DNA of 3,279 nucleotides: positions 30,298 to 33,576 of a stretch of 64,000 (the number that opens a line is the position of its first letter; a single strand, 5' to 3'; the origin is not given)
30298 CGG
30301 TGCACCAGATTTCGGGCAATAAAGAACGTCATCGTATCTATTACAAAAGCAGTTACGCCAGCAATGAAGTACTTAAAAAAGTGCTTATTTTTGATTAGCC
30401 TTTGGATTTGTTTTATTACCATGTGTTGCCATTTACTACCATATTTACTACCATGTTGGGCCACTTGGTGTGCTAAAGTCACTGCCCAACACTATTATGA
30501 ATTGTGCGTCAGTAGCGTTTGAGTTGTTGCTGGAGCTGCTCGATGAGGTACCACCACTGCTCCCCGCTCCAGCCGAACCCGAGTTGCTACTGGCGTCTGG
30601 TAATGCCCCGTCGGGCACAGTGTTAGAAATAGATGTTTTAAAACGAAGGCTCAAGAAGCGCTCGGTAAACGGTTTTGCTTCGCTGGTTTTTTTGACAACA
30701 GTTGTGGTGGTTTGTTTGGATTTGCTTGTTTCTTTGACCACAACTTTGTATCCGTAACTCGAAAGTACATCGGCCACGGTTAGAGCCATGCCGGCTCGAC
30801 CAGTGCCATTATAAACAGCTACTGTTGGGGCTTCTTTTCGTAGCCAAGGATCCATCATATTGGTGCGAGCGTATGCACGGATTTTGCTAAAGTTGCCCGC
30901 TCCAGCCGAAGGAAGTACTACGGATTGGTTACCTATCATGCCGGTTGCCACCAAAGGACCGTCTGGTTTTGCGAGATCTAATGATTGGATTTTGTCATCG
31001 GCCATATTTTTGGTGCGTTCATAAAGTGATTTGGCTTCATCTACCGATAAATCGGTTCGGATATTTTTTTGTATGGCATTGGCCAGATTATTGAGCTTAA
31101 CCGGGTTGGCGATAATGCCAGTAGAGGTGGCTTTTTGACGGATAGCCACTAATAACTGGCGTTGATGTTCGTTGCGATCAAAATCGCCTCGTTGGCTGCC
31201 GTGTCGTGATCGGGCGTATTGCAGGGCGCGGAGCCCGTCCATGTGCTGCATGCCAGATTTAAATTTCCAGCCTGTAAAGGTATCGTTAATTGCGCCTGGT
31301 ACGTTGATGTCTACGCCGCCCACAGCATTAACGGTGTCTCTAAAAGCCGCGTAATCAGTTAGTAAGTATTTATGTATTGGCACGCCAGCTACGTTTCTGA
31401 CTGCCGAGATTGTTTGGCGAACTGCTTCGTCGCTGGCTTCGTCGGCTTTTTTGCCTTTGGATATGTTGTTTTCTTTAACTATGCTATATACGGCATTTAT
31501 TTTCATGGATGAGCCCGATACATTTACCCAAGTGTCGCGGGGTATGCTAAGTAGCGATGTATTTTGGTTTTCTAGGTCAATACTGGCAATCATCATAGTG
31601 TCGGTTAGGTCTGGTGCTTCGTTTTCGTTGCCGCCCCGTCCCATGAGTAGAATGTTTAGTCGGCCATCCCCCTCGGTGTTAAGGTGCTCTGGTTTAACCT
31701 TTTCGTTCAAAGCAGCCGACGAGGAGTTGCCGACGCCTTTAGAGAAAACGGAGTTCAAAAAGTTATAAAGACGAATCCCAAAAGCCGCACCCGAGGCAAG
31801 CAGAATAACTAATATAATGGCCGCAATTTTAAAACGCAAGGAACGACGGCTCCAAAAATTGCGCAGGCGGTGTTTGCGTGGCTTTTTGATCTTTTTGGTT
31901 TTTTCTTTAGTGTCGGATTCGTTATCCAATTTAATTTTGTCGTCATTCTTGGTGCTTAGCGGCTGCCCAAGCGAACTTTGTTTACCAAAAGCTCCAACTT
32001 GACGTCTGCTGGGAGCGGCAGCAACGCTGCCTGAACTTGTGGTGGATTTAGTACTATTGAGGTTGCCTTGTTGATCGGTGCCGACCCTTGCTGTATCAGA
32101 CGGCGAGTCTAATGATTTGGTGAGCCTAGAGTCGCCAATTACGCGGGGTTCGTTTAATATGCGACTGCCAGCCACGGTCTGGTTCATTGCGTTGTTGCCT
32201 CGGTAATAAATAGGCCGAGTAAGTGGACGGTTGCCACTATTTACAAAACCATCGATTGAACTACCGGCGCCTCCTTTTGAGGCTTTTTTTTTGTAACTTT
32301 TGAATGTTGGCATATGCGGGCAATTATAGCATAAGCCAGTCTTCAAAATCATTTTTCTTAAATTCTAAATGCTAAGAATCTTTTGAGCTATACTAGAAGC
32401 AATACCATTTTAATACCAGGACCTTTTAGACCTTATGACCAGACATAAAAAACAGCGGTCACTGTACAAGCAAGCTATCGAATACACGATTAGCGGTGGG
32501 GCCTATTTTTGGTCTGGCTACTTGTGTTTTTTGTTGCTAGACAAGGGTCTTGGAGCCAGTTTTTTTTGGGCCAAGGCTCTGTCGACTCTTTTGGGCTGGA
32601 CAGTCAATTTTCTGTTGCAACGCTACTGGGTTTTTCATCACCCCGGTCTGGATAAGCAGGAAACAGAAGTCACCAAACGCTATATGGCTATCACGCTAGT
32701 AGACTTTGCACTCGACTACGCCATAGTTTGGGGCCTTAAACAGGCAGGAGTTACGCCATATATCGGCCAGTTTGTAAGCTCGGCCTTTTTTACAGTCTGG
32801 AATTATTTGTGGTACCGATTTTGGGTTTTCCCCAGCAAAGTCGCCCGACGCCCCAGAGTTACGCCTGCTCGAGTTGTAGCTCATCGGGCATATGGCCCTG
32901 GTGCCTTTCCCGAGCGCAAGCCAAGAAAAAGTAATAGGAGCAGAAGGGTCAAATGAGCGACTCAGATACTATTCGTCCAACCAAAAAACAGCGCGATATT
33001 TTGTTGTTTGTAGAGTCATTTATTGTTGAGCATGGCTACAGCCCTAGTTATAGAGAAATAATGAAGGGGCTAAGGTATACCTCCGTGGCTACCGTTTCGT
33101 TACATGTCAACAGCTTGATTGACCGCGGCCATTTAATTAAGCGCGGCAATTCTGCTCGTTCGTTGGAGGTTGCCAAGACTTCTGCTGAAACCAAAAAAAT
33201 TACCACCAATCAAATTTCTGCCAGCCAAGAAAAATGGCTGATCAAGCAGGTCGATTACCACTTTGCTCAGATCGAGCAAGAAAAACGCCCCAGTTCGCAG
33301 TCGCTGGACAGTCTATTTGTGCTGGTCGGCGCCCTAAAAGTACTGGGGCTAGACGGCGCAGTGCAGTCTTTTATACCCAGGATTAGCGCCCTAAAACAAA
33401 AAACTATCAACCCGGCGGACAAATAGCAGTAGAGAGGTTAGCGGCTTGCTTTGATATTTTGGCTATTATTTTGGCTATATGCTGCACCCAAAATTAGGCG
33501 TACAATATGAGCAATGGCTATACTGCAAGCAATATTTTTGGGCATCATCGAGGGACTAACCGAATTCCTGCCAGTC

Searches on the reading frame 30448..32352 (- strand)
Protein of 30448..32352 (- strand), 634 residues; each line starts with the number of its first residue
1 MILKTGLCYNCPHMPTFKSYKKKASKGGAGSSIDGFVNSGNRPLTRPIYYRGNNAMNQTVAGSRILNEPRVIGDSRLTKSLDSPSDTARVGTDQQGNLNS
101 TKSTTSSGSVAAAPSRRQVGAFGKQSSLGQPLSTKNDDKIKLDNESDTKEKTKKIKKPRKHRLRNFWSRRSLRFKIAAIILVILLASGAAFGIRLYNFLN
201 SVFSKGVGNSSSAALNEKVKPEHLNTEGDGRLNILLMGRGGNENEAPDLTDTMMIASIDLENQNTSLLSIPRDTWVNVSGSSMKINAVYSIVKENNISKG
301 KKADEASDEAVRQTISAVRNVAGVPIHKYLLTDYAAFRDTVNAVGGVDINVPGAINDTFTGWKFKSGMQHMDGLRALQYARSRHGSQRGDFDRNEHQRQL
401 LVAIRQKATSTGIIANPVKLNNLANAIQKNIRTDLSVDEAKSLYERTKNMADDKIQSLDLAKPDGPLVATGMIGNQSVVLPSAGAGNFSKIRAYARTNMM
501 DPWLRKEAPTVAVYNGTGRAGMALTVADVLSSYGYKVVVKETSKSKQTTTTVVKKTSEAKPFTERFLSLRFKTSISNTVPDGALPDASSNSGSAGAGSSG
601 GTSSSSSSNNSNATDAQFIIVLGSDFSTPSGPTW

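Call 8: search_protein_families(library=pfam, proteins=[window:30448-32352:-], max_evalue=0.001)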
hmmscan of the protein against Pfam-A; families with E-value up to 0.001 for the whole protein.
window:30448-32352:- (634 aa): 2 families
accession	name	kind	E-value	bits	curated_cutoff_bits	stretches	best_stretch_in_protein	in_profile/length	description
PF03816.19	LytR_cpsA_psr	-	5.3e-36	124.5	24.6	1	250-409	2-149/150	LytR_cpsA_psr family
PF13399.11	LytR_C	-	3.2e-10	41.2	22.2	1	510-626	3-86/86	LytR cell envelope-related transcriptional attenuator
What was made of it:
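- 30448..32352 (-): LCP ligase, which attaches the polymer to peptidoglycan. PF03816 at 125 bits plus LytR_C (call 8).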

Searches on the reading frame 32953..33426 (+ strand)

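Call 8: search_protein_families(library=pfam, proteins=[window:32953-33426:+], max_evalue=0.001)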
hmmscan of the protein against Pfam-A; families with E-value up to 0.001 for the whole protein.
window:32953-33426:+ (157 aa): 1 family
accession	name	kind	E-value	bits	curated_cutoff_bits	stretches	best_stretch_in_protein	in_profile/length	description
PF01726.22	LexA_DNA_bind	-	2e-11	43.9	23.7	1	10-68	5-63/65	LexA DNA binding domain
